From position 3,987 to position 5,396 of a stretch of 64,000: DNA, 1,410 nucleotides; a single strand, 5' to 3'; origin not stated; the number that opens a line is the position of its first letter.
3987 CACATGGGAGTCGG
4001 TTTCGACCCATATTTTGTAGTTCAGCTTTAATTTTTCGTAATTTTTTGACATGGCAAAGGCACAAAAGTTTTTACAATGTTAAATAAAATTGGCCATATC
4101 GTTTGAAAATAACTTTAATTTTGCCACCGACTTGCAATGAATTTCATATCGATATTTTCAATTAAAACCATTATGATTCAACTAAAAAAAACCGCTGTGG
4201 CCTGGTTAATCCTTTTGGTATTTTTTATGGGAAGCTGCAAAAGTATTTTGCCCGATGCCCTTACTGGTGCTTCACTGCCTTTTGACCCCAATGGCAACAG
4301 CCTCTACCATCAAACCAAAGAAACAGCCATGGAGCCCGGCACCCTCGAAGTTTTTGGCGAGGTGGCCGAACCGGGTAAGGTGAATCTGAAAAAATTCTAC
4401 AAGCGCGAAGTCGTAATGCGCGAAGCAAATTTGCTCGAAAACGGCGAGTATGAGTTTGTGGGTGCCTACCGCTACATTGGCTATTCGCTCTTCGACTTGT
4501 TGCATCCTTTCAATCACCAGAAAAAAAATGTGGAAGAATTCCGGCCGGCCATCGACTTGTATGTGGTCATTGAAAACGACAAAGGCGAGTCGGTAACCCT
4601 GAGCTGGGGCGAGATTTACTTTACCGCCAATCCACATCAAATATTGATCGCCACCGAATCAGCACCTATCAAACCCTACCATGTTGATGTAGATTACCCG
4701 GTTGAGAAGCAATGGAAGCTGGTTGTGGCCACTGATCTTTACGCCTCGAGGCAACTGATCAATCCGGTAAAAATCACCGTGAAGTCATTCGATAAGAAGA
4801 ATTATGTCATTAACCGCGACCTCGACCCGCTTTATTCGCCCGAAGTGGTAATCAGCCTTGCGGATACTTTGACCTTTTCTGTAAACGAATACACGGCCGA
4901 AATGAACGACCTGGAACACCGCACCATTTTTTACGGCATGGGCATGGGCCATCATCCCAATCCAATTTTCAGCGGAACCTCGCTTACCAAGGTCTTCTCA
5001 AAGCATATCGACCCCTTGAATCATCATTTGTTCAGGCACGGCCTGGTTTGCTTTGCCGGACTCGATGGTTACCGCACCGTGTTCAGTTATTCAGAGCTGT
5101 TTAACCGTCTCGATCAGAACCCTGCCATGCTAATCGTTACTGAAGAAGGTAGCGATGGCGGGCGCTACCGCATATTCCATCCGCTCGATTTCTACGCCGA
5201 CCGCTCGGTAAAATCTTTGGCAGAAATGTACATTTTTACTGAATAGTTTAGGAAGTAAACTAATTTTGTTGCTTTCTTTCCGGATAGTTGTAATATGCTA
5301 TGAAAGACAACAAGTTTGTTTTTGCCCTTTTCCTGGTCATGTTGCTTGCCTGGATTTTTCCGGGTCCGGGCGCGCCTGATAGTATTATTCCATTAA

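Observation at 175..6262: Candidate TonB-dependent molybdate/tungstate acquisition locus: orphan WtpA-type binding protein, TBDR, Mop-less ModE, tandem SUOX-fold lipoprotein and BASS permease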

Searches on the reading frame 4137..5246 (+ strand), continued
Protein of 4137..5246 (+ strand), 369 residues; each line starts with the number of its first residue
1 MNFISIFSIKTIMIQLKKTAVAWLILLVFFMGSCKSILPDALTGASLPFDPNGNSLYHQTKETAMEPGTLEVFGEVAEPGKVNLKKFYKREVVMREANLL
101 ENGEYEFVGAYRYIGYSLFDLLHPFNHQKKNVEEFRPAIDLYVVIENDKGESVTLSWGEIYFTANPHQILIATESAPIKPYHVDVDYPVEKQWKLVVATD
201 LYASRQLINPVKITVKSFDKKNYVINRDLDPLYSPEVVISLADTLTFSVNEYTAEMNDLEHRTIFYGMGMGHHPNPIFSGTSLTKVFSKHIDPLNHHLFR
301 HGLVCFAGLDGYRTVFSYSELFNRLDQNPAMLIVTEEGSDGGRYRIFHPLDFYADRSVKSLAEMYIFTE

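Call 67: search_protein_families(library=pfam, proteins=[P0379, P0430, P0438, P0442, P0456, P0485, P0497, P0439, P0469, P0494], max_evalue=0.01)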
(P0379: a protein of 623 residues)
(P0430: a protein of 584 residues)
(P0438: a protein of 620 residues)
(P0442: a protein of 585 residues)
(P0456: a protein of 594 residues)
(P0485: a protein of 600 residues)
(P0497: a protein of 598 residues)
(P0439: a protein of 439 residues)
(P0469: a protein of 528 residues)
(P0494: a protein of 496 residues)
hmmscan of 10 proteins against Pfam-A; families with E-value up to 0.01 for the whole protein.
P0379 (623 aa): 2 families
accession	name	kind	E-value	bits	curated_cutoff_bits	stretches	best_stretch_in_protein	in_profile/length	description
PF13531.11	SBP_bac_11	-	3.6e-27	96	25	1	349-606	2-217/227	Bacterial extracellular solute-binding protein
PF01547.30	SBP_bac_1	-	0.0038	17.7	26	0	364-604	14-303/307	Bacterial extracellular solute-binding protein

P0430 (584 aa): 1 family
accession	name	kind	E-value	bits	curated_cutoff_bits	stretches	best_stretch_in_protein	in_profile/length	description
PF00174.25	Oxidored_molyb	-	1.1e-07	32.1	24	1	233-331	62-162/169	Oxidoreductase molybdopterin binding domain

P0438 (620 aa): 2 families
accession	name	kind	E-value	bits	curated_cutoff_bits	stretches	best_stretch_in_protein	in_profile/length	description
PF00590.25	TP_methylase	-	7.6e-36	124.5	27.8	1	378-599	1-211/212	Tetrapyrrole (Corrin/Porphyrin) Methylases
PF00174.25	Oxidored_molyb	-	1.5e-11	44.7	24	2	268-356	56-147/169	Oxidoreductase molybdopterin binding domain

P0442 (585 aa): 2 families
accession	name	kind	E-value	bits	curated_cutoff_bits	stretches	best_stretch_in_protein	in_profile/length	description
PF00590.25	TP_methylase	-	2e-29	103.5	27.8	1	332-551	1-209/212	Tetrapyrrole (Corrin/Porphyrin) Methylases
PF00174.25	Oxidored_molyb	-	8.1e-07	29.2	24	0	29-89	13-88/169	Oxidoreductase molybdopterin binding domain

P0456 (594 aa): 2 families
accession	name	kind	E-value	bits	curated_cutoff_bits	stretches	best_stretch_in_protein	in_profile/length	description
PF00590.25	TP_methylase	-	5.5e-32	111.9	27.8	1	343-563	1-210/212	Tetrapyrrole (Corrin/Porphyrin) Methylases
PF00174.25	Oxidored_molyb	-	1.9e-11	44.3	24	2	228-309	52-133/169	Oxidoreductase molybdopterin binding domain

P0485 (600 aa): 2 families
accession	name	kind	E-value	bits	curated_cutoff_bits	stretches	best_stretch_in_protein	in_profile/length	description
PF00590.25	TP_methylase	-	2e-35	123.1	27.8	1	342-563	1-210/212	Tetrapyrrole (Corrin/Porphyrin) Methylases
PF00174.25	Oxidored_molyb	-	7.9e-09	35.7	24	1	27-97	9-94/169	Oxidoreductase molybdopterin binding domain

P0497 (598 aa): 2 families
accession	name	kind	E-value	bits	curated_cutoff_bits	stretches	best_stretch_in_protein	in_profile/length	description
PF00590.25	TP_methylase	-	3.2e-36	125.7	27.8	1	348-569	1-211/212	Tetrapyrrole (Corrin/Porphyrin) Methylases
PF00174.25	Oxidored_molyb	-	3.4e-10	40.2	24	1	213-343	15-163/169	Oxidoreductase molybdopterin binding domain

P0439 (439 aa): 2 families
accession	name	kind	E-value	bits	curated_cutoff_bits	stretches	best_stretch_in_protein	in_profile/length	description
PF00174.25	Oxidored_molyb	-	3.2e-12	46.8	24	2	225-342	28-162/169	Oxidoreductase molybdopterin binding domain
PF00590.25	TP_methylase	-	7.3e-06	26.5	27.8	1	349-409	2-63/212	Tetrapyrrole (Corrin/Porphyrin) Methylases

P0469 (528 aa): 0 families

P0494 (496 aa): 2 families
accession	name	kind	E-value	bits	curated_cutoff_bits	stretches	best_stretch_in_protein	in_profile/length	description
PF00590.25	TP_methylase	-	7.7e-21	75.5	27.8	1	334-476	65-211/212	Tetrapyrrole (Corrin/Porphyrin) Methylases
PF00174.25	Oxidored_molyb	-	1.5e-06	28.4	24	1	24-88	11-94/169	Oxidoreductase molybdopterin binding domain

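Call 69: search_solved_structures(query=P0439, max_evalue=10, show_alignments=3)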
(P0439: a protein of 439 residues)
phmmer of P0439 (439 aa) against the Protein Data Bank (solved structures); distinct sequences matched with E-value up to 10: 0.

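Call 70: find_related_loci(query=A1, collection=metagenome_contigs, flank=8000)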
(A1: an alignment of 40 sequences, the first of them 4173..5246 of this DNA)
Query A1 (357 aa) in metagenome_contigs; peptide patterns used: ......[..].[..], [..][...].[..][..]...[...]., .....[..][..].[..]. (x = any residue, [..] = any of these).
335 stretches matched a pattern; 234 encode a relative of the query (tblastn E <= 1e-3); the best 80 are kept; 80 distinct loci.
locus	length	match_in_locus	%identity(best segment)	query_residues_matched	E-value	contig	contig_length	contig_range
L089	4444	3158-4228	95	1-357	0e+0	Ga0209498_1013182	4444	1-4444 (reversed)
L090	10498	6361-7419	83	5-357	0e+0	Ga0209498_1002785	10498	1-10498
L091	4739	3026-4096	69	1-357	6e-176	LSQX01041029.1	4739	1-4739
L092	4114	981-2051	69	1-357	1e-177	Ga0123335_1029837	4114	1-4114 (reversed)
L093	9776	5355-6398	56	9-357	6e-125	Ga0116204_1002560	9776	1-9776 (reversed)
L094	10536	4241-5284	56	9-357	6e-125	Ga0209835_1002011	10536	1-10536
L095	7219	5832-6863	54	12-357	2e-122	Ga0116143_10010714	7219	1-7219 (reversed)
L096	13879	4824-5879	56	11-355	4e-122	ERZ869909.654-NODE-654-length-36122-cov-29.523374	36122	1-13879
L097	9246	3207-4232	54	20-357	5e-122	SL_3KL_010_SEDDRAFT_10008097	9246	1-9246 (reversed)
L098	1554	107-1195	54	2-357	3e-129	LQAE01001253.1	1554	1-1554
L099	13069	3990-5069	52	1-355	8e-119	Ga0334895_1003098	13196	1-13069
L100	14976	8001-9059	54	19-355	2e-117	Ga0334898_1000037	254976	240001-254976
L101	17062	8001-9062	51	4-355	3e-116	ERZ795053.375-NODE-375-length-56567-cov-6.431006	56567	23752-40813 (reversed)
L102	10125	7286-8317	51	14-357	3e-115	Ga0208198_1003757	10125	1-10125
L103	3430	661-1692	51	14-357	5e-118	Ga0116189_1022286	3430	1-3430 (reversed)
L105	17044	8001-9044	50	8-355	9e-114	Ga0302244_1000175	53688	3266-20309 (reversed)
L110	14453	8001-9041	48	11-357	4e-111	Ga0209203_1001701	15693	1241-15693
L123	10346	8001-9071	48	1-357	1e-107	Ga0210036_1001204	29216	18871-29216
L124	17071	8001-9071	49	1-357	2e-107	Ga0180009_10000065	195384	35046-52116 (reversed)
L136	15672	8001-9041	48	11-357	1e-104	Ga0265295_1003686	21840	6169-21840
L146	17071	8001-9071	47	2-355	4e-102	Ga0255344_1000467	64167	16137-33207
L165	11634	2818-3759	42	42-356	2e-77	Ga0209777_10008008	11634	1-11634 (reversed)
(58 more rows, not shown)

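Call 79: search_protein_families(library=pfam, proteins=[L136:3822-4595:+, L146:4587-5516:+, L105:6422-7300:-, L123:3938-5824:+, L124:5842-7998:+, L165:1-1239:-, L110:2821-3567:-], max_evalue=0.01)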
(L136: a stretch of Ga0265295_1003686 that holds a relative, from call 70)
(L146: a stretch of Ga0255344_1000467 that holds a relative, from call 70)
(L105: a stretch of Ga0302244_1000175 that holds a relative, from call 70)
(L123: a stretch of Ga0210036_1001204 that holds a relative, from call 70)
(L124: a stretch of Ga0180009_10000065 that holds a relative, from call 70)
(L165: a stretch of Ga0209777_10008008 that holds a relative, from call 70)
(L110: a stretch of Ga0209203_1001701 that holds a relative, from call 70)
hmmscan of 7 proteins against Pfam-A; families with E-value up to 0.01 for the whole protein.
L136:3822-4595:+ (257 aa): 1 family
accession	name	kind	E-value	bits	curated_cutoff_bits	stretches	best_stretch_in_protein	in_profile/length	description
PF18998.6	Flg_new_2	-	8.1e-18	64.6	23.6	1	29-98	2-72/73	Divergent InlB B-repeat domain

L146:4587-5516:+ (309 aa): 0 families

L105:6422-7300:- (292 aa): 1 family
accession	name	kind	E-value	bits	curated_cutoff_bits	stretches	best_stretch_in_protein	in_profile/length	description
PF18962.6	Por_Secre_tail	-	6.4e-10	39.6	27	1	222-287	1-71/75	Secretion system C-terminal sorting domain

L123:3938-5824:+ (628 aa): 1 family
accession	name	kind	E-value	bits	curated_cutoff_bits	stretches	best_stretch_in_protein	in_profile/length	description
PF01642.28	MM_CoA_mutase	-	1.1e-139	466.7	22.1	1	40-536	1-505/512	Methylmalonyl-CoA mutase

L124:5842-7998:+ (718 aa): 2 families
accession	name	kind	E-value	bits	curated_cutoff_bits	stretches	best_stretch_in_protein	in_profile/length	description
PF01642.28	MM_CoA_mutase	-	6.7e-235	780.9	22.1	1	34-547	1-512/512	Methylmalonyl-CoA mutase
PF02310.24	B12-binding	-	3.9e-19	69.1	32.1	1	589-704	2-119/121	B12 binding domain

L165:1-1239:- (413 aa): 3 families
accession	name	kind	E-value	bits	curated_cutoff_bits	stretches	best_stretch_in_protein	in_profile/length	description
PF07690.21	MFS_1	-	7.1e-56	190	33.4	2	13-285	1-257/347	Major Facilitator Superfamily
PF00083.30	Sugar_tr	-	8.3e-16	58.3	22.3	1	41-182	44-191/452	Sugar (and other) transporter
PF13347.12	MFS_2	-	4.4e-07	29.2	27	2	7-185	223-410/427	MFS/sugar transport protein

L110:2821-3567:- (248 aa): 0 families

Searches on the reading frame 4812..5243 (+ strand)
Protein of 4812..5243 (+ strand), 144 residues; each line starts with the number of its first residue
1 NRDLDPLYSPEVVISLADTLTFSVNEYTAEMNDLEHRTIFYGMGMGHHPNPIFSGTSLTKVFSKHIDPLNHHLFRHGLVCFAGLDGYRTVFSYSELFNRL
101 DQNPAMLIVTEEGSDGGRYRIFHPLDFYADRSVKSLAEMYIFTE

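Call 89: predict_structure(alignment_id=A3)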
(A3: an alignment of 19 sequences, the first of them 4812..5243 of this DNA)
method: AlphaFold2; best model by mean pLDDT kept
length: 144 residues; sequences in the alignment: 19
mean_pLDDT: 78.9   pTM: 0.77
mean pLDDT of the five models: 78.9, 78.0, 77.1, 74.3, 73.2
residues with pLDDT >= 90: 18; 70-90: 96; 50-70: 30; < 50: 0
segments of 3 or more residues with pLDDT < 50: none
pLDDT, mean of each block of 10 residues (from residue 1): 69 82 75 79 57 84 83 90 89 82 79 68 79 87 84
secondary structure, 60 per line:
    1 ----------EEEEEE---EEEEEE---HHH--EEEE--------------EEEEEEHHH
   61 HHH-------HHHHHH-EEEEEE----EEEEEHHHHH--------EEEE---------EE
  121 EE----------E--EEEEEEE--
elements in order: E11-16 E20-25 E34-37 E52-57 H58-63 H71-76 E78-83 E88-92 H93-97 E106-109 E119-122 E136-142

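Call 91: fold_search(model_id=the predicted structure, library=pdb)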
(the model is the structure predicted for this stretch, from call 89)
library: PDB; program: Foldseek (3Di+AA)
matches with E <= 10: 474; with E <= 0.001: 5
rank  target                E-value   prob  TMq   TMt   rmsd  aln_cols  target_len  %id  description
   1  7kp2                  1.0e-04  1.00  0.62  0.64   4.3       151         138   14  High Resolution Crystal Structure of Putative Pterin Binding Protein (PruR) from Vibrio cholerae O1 biovar El Tor str. N (released 2021-11-17)
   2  7kos_A                2.9e-04  1.00  0.57  0.56   4.6       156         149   15  1.50 Angstroms Resolution Crystal Structure of Putative Pterin Binding Protein PruR (Atu3496) from Agrobacterium fabru (released 2021-11-17)
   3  7kos_D                2.9e-04  1.00  0.57  0.56   4.6       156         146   15  1.50 Angstroms Resolution Crystal Structure of Putative Pterin Binding Protein PruR (Atu3496) from Agrobacterium fabru (released 2021-11-17)
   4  7kos_B                3.9e-04  1.00  0.59  0.57   4.5       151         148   16  1.50 Angstroms Resolution Crystal Structure of Putative Pterin Binding Protein PruR (Atu3496) from Agrobacterium fabru (released 2021-11-17)
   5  7kou_A                4.7e-04  1.00  0.56  0.55   4.7       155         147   15  1.83 Angstroms Resolution Crystal Structure of Putative Pterin Binding Protein PruR (Atu3496) from Agrobacterium fabru (released 2021-11-17)
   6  2ca3_A                1.1e-03  1.00  0.64  0.27   5.6       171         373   16  Sulfite dehydrogenase from Starkeya Novella r55m mutant (released 2007-02-20)
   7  4udu_C                1.2e-02  0.38  0.26  0.19   9.6       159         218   12  Crystal structure of staphylococcal enterotoxin E in complex with a T cell receptor (released 2015-06-24)
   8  6vtm_B                1.9e-02  0.84  0.33  0.45   6.6       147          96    7  Human Cathepsin-G Inhibited by S. aureus EapH1 (released 2020-04-22)
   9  9asx_C                2.7e-02  0.72  0.32  0.43   7.1       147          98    8  BIFUNCTIONAL INHIBITION OF NEUTROPHIL ELASTASE AND CATHEPSIN G by Eap3 of S. aureus (released 2024-06-12)
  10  9c65                  2.9e-02  0.51  0.29  0.24   8.3       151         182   10  Crystal structure of Staphylococcal Superantigen-Like protein 11 in complex with SB618 (released 2025-06-18)
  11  5fka_C                2.9e-02  0.28  0.25  0.19   9.6       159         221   12  Crystal structure of staphylococcal enterotoxin E in complex with a T cell receptor (released 2016-05-25)
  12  6lwt_B                3.1e-02  0.57  0.29  0.23   7.3       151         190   12  Crystal structure of Staphylococcal Superantigen-Like protein 10 (released 2021-02-10)
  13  2rdg_A                3.9e-02  0.44  0.28  0.22   8.4       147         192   10  Crystal structure of Staphylococcal Superantigen-Like protein 11 in complex with Sialyl Lewis X (released 2007-12-18)
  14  1xxg                  4.2e-02  0.47  0.30  0.21  11.5       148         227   12  Crystal Structure of Staphylococcal Enterotoxin G (released 2006-02-21)
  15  8gdh_MODEL_1_A        4.7e-02  0.60  0.31  0.38   6.6       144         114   10  Solution structure of the Neutrophil Serine Protease Inhibitor, EapH1 (released 2023-04-26)
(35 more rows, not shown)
